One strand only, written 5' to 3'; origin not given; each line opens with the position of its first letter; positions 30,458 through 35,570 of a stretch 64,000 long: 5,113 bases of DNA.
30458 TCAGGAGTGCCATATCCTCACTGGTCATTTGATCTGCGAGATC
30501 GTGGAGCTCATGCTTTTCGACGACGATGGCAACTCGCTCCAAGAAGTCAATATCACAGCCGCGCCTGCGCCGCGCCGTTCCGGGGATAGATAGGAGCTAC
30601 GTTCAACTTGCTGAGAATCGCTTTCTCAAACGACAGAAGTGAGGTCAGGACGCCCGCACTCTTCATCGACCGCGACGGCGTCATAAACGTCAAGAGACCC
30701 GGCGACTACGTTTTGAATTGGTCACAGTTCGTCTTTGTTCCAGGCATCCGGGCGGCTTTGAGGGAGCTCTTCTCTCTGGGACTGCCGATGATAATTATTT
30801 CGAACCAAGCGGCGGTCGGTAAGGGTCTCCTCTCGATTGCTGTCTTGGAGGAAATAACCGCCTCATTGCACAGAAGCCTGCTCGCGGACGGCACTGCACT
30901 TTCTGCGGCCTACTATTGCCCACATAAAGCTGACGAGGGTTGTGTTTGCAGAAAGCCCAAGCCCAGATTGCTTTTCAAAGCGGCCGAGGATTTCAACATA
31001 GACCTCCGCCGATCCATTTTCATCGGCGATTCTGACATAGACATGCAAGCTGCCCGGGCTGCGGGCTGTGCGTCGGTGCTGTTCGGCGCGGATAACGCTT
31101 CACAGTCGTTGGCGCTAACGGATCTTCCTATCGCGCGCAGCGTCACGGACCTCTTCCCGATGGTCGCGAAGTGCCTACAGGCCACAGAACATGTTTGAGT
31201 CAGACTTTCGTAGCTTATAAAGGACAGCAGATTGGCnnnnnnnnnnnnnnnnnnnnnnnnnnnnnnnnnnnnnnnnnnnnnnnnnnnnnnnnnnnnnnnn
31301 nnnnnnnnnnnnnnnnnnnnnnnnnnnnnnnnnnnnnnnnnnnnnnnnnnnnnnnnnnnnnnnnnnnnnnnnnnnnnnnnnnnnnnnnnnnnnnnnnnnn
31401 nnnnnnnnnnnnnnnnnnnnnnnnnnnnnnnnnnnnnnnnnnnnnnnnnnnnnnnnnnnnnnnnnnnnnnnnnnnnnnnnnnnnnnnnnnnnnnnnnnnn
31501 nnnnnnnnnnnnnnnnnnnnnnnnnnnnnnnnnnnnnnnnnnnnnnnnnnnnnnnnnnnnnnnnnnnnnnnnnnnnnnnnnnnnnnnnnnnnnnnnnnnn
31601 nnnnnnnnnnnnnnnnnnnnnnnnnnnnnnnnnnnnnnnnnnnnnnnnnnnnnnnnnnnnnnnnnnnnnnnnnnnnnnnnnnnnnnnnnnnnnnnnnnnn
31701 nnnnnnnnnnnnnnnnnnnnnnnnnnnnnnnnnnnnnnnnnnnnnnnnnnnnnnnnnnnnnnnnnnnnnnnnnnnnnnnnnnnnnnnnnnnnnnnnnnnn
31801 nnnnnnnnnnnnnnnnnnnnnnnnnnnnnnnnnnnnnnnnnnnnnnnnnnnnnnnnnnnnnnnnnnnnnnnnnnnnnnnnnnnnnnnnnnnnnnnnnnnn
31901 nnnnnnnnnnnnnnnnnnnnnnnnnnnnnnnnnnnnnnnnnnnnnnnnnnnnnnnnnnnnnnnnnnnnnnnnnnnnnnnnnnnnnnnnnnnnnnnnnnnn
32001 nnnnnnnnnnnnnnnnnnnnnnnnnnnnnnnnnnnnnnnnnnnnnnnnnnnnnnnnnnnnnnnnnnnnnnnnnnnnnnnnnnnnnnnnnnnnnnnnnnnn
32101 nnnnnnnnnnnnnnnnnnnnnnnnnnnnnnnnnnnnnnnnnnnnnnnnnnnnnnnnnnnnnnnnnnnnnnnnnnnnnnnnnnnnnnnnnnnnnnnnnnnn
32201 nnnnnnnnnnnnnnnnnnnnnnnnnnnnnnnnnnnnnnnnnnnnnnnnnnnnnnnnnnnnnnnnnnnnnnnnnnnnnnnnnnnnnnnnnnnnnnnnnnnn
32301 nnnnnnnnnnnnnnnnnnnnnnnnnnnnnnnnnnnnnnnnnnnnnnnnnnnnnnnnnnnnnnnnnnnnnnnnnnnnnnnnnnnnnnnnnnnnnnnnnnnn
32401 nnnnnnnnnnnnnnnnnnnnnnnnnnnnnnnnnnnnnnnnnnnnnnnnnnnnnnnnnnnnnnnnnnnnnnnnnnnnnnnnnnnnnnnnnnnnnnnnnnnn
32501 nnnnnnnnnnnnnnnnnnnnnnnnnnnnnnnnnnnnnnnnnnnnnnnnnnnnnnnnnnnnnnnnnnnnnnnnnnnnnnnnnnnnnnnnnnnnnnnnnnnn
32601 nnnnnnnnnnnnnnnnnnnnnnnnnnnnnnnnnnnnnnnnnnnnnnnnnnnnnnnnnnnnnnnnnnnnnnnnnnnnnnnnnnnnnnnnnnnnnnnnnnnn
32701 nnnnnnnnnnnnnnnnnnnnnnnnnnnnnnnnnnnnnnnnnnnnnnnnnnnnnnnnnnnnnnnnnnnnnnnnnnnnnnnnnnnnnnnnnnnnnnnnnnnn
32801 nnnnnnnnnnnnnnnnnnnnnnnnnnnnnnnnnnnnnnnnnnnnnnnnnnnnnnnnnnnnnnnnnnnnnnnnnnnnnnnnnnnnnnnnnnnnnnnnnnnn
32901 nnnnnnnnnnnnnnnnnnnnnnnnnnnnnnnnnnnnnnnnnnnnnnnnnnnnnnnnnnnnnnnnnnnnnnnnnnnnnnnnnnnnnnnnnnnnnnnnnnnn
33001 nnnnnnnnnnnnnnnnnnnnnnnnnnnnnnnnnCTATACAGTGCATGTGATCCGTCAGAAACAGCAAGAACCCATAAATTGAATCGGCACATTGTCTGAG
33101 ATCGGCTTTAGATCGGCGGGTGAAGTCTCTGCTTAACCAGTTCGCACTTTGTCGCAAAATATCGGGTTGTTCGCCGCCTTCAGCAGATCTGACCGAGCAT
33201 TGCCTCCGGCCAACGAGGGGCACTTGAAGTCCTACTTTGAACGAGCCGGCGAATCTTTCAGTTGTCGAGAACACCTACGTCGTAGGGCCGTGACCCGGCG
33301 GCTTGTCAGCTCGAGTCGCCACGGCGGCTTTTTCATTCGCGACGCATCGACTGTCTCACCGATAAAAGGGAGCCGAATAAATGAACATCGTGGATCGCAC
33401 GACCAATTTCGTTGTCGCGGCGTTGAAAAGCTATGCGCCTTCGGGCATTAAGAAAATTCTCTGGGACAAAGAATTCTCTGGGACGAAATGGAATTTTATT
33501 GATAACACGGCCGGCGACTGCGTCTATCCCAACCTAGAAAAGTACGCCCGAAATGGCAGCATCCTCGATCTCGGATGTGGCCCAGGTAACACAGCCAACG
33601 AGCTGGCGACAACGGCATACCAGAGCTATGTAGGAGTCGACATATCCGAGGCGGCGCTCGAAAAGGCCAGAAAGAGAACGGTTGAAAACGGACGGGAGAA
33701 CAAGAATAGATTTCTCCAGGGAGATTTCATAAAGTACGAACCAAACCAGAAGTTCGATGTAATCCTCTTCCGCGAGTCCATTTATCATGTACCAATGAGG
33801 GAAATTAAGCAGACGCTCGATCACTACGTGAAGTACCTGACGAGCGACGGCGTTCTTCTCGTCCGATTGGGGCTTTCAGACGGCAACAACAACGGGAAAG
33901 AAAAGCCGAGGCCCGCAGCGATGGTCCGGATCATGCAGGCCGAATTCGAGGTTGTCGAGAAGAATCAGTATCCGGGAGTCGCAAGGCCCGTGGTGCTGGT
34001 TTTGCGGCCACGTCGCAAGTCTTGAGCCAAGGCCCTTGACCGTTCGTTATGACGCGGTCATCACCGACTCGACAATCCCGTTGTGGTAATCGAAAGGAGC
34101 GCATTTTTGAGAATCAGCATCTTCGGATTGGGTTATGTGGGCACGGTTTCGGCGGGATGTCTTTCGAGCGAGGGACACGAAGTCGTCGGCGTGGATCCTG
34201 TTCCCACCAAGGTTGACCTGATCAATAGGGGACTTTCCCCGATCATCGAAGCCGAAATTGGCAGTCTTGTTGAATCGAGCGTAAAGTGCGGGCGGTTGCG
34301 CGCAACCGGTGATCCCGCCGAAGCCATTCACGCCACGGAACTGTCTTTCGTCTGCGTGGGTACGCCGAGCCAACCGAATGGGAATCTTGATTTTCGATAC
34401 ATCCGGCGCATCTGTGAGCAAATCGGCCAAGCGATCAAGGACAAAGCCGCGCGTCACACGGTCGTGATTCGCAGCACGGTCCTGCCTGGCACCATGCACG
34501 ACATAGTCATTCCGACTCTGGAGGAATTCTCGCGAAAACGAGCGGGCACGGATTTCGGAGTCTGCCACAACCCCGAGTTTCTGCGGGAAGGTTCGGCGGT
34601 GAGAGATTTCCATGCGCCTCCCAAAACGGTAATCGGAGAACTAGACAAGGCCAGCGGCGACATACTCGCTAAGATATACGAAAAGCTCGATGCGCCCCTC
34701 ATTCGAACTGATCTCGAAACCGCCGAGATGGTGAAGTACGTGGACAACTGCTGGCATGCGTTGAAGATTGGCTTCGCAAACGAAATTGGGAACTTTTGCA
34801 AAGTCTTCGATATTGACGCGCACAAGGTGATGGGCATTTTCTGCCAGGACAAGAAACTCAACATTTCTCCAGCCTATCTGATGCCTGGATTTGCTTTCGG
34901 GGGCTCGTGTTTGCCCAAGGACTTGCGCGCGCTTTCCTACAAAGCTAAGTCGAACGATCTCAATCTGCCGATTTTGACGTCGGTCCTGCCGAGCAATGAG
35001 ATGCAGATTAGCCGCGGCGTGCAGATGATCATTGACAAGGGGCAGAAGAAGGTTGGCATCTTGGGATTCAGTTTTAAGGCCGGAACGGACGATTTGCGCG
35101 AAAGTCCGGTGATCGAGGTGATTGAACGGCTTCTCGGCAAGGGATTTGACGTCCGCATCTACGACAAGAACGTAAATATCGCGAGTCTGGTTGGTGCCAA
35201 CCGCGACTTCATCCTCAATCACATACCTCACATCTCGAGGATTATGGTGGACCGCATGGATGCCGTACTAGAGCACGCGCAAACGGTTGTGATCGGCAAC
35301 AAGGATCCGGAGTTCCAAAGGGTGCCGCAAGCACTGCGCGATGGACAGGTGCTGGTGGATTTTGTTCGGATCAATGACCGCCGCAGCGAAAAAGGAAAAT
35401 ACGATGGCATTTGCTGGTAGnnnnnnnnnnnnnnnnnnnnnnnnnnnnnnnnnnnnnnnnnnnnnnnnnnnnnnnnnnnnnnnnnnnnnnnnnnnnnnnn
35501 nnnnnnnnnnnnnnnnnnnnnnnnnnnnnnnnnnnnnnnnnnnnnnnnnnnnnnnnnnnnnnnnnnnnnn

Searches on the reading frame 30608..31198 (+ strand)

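Call 73: search_protein_families(library=pfam, proteins=[window:30608-31198:+], max_evalue=0.000001)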
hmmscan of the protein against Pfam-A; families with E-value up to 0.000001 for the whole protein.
window:30608-31198:+ (196 aa): 3 families
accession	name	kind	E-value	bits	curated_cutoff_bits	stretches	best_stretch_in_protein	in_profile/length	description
PF13242.12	Hydrolase_like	-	3.8e-11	43.2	22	1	113-166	1-55/75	HAD-hyrolase-like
PF00702.32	Hydrolase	-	2.6e-10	41.5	26.4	1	21-153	78-191/191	haloacid dehalogenase-like hydrolase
PF13419.12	HAD_2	-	8.1e-10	39.5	23.8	1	115-157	134-176/178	Haloacid dehalogenase-like hydrolase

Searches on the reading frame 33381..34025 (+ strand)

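Call 73: search_protein_families(library=pfam, proteins=[window:33381-34025:+], max_evalue=0.000001)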
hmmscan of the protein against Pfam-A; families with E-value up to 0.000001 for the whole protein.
window:33381-34025:+ (214 aa): 9 families
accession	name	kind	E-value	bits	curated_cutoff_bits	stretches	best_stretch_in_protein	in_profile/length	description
PF13649.12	Methyltransf_25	-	3.1e-18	66.7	27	1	61-157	1-97/97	Methyltransferase domain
PF13847.12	Methyltransf_31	-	7.6e-18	65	27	1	58-162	4-110/145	Methyltransferase domain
PF08242.18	Methyltransf_12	-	1e-17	65.1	30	1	62-159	1-98/98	Methyltransferase domain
PF13489.12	Methyltransf_23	-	1.2e-15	58.1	27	1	54-166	19-121/164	Methyltransferase domain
PF08241.18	Methyltransf_11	-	1.9e-14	54.5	21.2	1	62-160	1-94/95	Methyltransferase domain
PF05175.20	MTS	-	2.8e-09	37.3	23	1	50-130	25-104/170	Methyltransferase small domain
PF05401.17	NodS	-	1.6e-08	35.1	24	1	58-160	44-143/201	Nodulation protein S (NodS)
PF03291.22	mRNA_G-N7_MeTrfase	-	6.2e-07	29.2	26.6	1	55-117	59-122/315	mRNA (guanine-N(7))-methyltransferase domain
PF02353.26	CMAS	-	6.3e-07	29.4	27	1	60-163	65-166/273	Mycolic acid cyclopropane synthetase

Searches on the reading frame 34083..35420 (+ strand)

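Call 73: search_protein_families(library=pfam, proteins=[window:34083-35420:+], max_evalue=0.000001)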
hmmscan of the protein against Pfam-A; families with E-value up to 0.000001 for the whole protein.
window:34083-35420:+ (445 aa): 3 families
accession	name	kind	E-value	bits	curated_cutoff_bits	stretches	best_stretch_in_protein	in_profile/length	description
PF03721.20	UDPG_MGDP_dh_N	-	7e-51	172.9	27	1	10-197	2-186/187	UDP-glucose/GDP-mannose dehydrogenase family, NAD binding domain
PF00984.24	UDPG_MGDP_dh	-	2.9e-29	101.4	25.4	1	212-306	1-93/94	UDP-glucose/GDP-mannose dehydrogenase family, central domain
PF03720.21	UDPG_MGDP_dh_C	-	2.6e-15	57.1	30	1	325-430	1-100/103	UDP-glucose/GDP-mannose dehydrogenase family, UDP binding domain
